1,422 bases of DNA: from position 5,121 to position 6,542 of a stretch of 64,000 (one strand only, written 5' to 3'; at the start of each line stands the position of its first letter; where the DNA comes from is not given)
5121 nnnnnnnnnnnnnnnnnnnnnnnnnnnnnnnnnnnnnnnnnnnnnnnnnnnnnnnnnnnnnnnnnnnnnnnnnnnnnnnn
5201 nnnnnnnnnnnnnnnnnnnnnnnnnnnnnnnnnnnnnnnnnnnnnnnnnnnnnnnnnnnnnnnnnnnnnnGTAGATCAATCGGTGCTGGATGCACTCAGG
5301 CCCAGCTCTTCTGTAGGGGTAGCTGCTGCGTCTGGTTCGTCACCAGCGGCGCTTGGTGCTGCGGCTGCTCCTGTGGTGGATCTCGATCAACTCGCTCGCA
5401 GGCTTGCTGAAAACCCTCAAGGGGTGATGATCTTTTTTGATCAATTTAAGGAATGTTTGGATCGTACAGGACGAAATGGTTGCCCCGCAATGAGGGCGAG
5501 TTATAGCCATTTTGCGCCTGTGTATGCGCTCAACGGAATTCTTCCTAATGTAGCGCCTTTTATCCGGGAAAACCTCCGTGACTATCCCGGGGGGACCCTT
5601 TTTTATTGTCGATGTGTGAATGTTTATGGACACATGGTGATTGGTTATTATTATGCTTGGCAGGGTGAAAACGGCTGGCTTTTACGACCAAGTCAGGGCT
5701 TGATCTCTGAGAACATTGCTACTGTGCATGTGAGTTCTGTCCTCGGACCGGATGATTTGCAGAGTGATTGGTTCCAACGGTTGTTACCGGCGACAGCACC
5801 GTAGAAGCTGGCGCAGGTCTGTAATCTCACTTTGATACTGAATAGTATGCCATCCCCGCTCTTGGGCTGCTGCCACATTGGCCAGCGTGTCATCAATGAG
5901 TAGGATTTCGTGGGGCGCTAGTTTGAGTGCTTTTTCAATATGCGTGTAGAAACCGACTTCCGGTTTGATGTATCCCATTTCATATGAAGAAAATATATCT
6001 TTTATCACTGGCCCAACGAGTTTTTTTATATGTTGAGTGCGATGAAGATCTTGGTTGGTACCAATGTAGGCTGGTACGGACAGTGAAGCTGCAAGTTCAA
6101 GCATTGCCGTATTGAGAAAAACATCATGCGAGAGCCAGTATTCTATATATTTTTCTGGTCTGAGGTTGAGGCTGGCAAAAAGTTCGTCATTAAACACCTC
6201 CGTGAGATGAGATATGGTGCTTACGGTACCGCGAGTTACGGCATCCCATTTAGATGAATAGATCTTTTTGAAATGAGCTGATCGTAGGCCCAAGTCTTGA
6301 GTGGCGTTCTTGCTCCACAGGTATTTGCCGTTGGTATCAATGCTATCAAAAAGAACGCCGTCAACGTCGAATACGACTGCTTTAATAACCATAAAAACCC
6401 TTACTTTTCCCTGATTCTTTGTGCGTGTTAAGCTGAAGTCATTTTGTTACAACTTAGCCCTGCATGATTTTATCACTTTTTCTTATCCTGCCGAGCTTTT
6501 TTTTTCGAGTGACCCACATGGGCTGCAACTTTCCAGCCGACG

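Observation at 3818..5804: Bacterial protein combining ankyrin repeats, a canonical RING-H2 finger and a papain/NlpC-P60-like Cys-His domain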

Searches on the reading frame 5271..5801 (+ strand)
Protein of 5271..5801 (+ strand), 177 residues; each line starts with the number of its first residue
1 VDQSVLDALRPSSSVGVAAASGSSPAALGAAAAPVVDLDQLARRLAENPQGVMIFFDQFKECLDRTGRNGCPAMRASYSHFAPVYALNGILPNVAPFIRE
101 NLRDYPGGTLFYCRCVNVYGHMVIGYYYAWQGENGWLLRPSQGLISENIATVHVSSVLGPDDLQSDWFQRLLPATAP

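Call 8: find_homologous_proteins(query=window:5271-5801:+, max_evalue=0.01)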
Query seq(177 aa): 2816 candidates shared short words with the query, none scored E <= 0.01.

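Call 22: find_related_loci(query=A1, collection=genome_contigs, flank=8000)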
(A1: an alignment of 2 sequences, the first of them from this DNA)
Query A1 (143 aa) in genome_contigs; peptide patterns used: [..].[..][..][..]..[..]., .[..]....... (x = any residue, [..] = any of these).
26 stretches matched a pattern, but none encodes a relative of the query by tblastn (E <= 1e-3).

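Call 24: search_protein_representatives(alignment_id=A1)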
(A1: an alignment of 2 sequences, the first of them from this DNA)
Query: 2 sequences, 148 profile positions. Proteins with E-value up to 0.001 (for the whole library): 3; up to 1e-10: 3; up to 1e-30: 2. The best 3 are listed.
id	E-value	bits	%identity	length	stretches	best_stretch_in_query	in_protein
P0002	6.2e-74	263.3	-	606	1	1-148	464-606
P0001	3.5e-73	260.9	-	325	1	1-148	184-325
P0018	2.5e-11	60.2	-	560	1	3-143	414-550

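Call 26: find_encoding_contigs(protein=P0018, flank=10000, max_places=4)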
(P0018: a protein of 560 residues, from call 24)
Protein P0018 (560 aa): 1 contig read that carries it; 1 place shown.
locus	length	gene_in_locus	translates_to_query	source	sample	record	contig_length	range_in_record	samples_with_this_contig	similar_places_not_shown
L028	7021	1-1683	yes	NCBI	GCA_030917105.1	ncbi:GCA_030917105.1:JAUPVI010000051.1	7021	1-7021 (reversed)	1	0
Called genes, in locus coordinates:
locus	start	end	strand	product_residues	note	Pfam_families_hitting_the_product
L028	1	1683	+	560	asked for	PF12796:Ank_2, PF13637:Ank_4 (faint), PF13857:Ank_5 (faint), PF13606:Ank_3 (faint), PF00023:Ank (weak), PF13639:zf-RING_2 (faint)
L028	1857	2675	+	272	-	PF08238:Sel1 (faint), PF23310:TPR_27 (faint)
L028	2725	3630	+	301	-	PF08032:SpoU_sub_bind, PF00588:SpoU_methylase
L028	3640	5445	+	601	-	PF00664:ABC_membrane, PF00005:ABC_tran, PF02463:SMC_N (weak)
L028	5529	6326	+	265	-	-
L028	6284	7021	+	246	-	PF14450:FtsA (weak), PF02491:SHS2_FTSA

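Call 34: predict_structure(alignment_id=A3)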
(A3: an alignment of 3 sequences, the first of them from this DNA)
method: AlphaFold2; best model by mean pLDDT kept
length: 143 residues; sequences in the alignment: 3
mean_pLDDT: 74.6   pTM: 0.73
mean pLDDT of the five models: 74.6, 74.5, 64.0, 44.5, 43.3
residues with pLDDT >= 90: 0; 70-90: 101; 50-70: 31; < 50: 11
segments of 3 or more residues with pLDDT < 50: 46-54
pLDDT, mean of each block of 10 residues (from residue 1): 84 79 85 71 53 61 84 84 74 79 67 73 82 76 45
secondary structure, 60 per line:
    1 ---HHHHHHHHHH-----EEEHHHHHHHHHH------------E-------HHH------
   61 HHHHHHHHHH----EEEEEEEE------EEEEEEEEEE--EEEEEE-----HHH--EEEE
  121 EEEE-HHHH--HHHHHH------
elements in order: H4-13 E19-21 H22-31 H61-70 E75-82 E89-98 E101-106 E117-124 H126-129 H132-137

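Call 38: fold_search(model_id=the predicted structure, library=pdb)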
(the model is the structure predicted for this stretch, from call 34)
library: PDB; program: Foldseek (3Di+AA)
matches with E <= 10: 590; with E <= 0.001: 0
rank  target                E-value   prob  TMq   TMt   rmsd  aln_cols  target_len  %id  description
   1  6fcn_A                2.1e-01  0.44  0.32  0.20   6.7        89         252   15  Crystal structure of human PCNA soaked with p47phox(106-127) peptide (released 2019-01-30)
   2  6fcn_C                3.4e-01  0.35  0.32  0.20   6.6        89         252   15  Crystal structure of human PCNA soaked with p47phox(106-127) peptide (released 2019-01-30)
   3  5uls_B                4.6e-01  0.08  0.19  0.05  14.7       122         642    7  Structure of GRP94 in the active conformation (released 2017-09-27)
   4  3ft5                  4.6e-01  0.08  0.18  0.14  14.0       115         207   10  Structure of HSP90 bound with a novel fragment (released 2009-05-05)
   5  6gsh_B                4.9e-01  0.21  0.25  0.08   3.8        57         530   10  Feline Calicivirus Strain F9 (released 2019-01-16)
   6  9r2r_B                5.2e-01  0.06  0.17  0.18  13.9       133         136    8  De novo designed M7 protein fold (released 2025-05-14)
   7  5mav_D                5.6e-01  0.30  0.31  0.20   6.7        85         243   15  Crystal structure of human PCNA in complex with PARG (poly(ADP-ribose) glycohydrolase) peptide. (released 2017-08-02)
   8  8iqe_B                6.3e-01  0.18  0.20  0.07   5.8        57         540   18  Crystal structure of tetrameric K2-2 TSP (released 2024-02-21)
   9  3omu_A                6.3e-01  0.06  0.18  0.13  15.1       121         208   10  Crystal Structure of the N-terminal domain of an HSP90 from Trypanosoma Brucei, Tb10.26.1080 in the presence of a thie (released 2010-10-27)
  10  2we7_A                6.7e-01  0.25  0.29  0.14   5.0       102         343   12  Crystal structure of Mycobacterium tuberculosis Rv0376c homologue from Mycobacterium smegmatis (released 2010-04-07)
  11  1u76_A                6.7e-01  0.23  0.31  0.20   6.7        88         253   12  Crystal structure of hPCNA bound to residues 452-466 of the DNA polymerase-delta-p66 subunit (released 2004-12-14)
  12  2j7q_A                7.1e-01  0.21  0.21  0.13   8.4        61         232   10  Crystal structure of the ubiquitin-specific protease encoded by murine cytomegalovirus tegument protein M48 in complex (released 2007-03-20)
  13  5j80                  7.1e-01  0.09  0.18  0.13  10.3        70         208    8  Crystal Structure of Apo Hsp90-alpha N-domain L107A mutant (released 2017-12-06)
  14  8cob_A                7.6e-01  0.25  0.33  0.21   6.7        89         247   15  Crystal structure of human PCNA in complex with ERCC6L2 PIP box peptide (released 2023-04-19)
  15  3lic                  7.6e-01  0.09  0.19  0.13   9.5       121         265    9  Crystal Structure of the extracellular domain of the putative histidine kinase soHK1S-Z6 (released 2010-05-05)
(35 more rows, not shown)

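Call 45: fold_search(model_id=the predicted structure, library=viral)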
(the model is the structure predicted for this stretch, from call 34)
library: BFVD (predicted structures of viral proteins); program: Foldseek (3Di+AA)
matches with E <= 10: 849; with E <= 0.001: 0
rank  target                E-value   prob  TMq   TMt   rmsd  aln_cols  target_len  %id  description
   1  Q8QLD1                8.7e-03  0.60  0.28  0.25  17.5       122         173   13  Uncharacterized protein [Mamestra configurata nucleopolyhedrovirus]
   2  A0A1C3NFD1            1.8e-02  0.60  0.31  0.36  11.9       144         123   11  (no name in the UniProt tables at hand)
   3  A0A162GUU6            6.5e-02  0.15  0.22  0.17  14.3       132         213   18  Ac81-like protein [Urbanus proteus nucleopolyhedrovirus]
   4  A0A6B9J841            9.4e-02  0.30  0.22  0.28  10.7        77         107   18  (no name in the UniProt tables at hand)
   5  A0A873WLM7            9.4e-02  0.28  0.21  0.05   8.6        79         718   10  (no name in the UniProt tables at hand)
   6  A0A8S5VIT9            1.1e-01  0.54  0.28  0.38   8.1        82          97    7  (no name in the UniProt tables at hand)
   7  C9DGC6                1.1e-01  0.35  0.26  0.27   4.6        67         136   16  Uncharacterized protein [Delftia phage PhiW-14]
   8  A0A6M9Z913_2          1.2e-01  0.25  0.27  0.05  13.4       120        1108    9  Peptidase C3 domain-containing protein [Riboviria sp.]
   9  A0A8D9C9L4            1.4e-01  0.77  0.29  0.28   3.7        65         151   14  Uncharacterized protein [uncultured marine phage]
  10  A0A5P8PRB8            1.5e-01  0.38  0.35  0.37  12.9       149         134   12  Uncharacterized protein [Vibrio phage phi50-12]
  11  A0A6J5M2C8            1.7e-01  0.33  0.20  0.08   7.1        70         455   13  Uncharacterized protein [uncultured Caudovirales phage]
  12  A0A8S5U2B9            2.2e-01  0.41  0.21  0.35   6.0        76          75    8  Uncharacterized protein [Siphoviridae sp. ctqzz19]
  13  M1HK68                2.2e-01  0.07  0.15  0.10  14.6        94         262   11  (no name in the UniProt tables at hand)
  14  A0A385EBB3            2.5e-01  0.10  0.18  0.11  13.7       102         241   15  Exonuclease domain-containing protein [Caulobacter phage CcrBL9]
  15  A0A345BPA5            2.5e-01  0.08  0.17  0.24  16.1        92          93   13  (no name in the UniProt tables at hand)
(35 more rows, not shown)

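Call 46: search_protein_families(library=pfam, alignment_id=A3, max_evalue=10)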
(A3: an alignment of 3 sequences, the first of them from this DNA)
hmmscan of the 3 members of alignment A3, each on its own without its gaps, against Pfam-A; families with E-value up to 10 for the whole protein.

A. member 1, seq(143 aa): 0 families

B. families by the number of members that match (of 3 scanned): 0 families

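Call 47: search_solved_structures(query=A3, max_evalue=10)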
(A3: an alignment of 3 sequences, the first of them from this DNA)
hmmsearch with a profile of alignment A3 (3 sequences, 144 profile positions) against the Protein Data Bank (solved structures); distinct sequences matched with E-value up to 10: 1.
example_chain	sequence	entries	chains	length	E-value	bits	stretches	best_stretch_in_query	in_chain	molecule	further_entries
3v53_A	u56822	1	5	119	1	12.8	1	26-66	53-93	RNA-binding protein 25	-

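Call 49: find_related_loci(query=A3, collection=metagenome_contigs, flank=8000)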
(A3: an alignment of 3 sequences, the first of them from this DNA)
Query A3 (143 aa) in metagenome_contigs; peptide patterns used: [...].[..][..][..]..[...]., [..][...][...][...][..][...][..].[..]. (x = any residue, [..] = any of these).
230 stretches matched a pattern, but none encodes a relative of the query by tblastn (E <= 1e-3).

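Call 50: find_related_loci(query=A3, collection=viral_contigs, flank=5000)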
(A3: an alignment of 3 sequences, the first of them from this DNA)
Query A3 (143 aa) in viral_contigs; peptide patterns used: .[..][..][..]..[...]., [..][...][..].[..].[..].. (x = any residue, [..] = any of these).
24 stretches matched a pattern, but none encodes a relative of the query by tblastn (E <= 1e-3).

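Call 69: search_protein_families(library=ncbifam, proteins=[P0018], max_evalue=1)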
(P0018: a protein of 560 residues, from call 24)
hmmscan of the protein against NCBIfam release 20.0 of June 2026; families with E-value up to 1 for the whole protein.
P0018 (560 aa): 6 families
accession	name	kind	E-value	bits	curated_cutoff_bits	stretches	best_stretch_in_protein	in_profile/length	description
NF041931.2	MzaA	equivalog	3.6e-08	32.7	800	1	110-208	4-91/726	MZA anti-phage system associated sigma-70 family RNA polymerase sigma factor MzaA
NF043022.1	T4SS_AnkG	equivalog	2.5e-05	23.2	500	1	72-187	332-446/455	Dot/Icm T4SS effector AnkG/AnkZ/LegA7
NF043021.1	T4SS_AnkF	equivalog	0.00072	17.9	1000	1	109-178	586-653/917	Dot/Icm T4SS effector AnkF/LegA14/Ceg31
NF043029.1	T4SS_AnkY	equivalog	0.0011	17.5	600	1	105-186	455-533/543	Dot/Icm T4SS effector AnkY/LegA9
NF043028.1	T4SS_AnkX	equivalog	0.032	12.4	1400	1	110-179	550-617/938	Dot/Icm T4SS effector AnkN/AnkX/LegA8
NF001839.0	PRK00564.1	equivalog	0.56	10.4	112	0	219-266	48-92/117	hydrogenase/urease nickel incorporation protein HypA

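Call 70: search_protein_families(library=phrogs, alignment_id=A3, max_evalue=1)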
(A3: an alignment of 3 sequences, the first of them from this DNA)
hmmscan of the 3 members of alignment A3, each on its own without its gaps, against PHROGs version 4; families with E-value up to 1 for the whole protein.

A. member 1, seq(143 aa): 0 families

B. families by the number of members that match (of 3 scanned): 0 families

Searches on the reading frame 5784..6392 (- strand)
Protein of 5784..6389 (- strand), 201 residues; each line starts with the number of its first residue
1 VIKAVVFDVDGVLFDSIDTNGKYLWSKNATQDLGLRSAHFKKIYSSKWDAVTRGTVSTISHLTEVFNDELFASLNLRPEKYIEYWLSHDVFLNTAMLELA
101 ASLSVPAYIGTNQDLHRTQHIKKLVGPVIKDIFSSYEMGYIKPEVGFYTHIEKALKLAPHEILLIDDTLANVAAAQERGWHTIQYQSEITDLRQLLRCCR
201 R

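Call 10: find_encoding_contigs(protein=window:5784-6389:-, flank=6000, max_places=6)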
Protein window:5784-6389:- (201 aa): no gene with exactly this product is on record in the collection.

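Call 12: find_encoding_contigs(protein=window:5787-6392:-, flank=6000, max_places=6)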
Protein window:5787-6392:- (202 aa): no gene with exactly this product is on record in the collection.

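Call 73: search_protein_families(library=pfam, proteins=[window:5787-6392:-], max_evalue=0.001)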
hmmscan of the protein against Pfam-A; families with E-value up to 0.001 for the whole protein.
window:5787-6392:- (202 aa): 3 families
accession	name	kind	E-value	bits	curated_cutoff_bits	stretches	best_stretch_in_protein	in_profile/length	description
PF00702.32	Hydrolase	-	2.7e-12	47.9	26.4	1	3-178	1-189/191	haloacid dehalogenase-like hydrolase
PF13242.12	Hydrolase_like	-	3e-05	24.3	22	1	143-196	4-58/75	HAD-hyrolase-like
PF13419.12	HAD_2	-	0.00011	22.8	23.8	0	6-184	1-176/178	Haloacid dehalogenase-like hydrolase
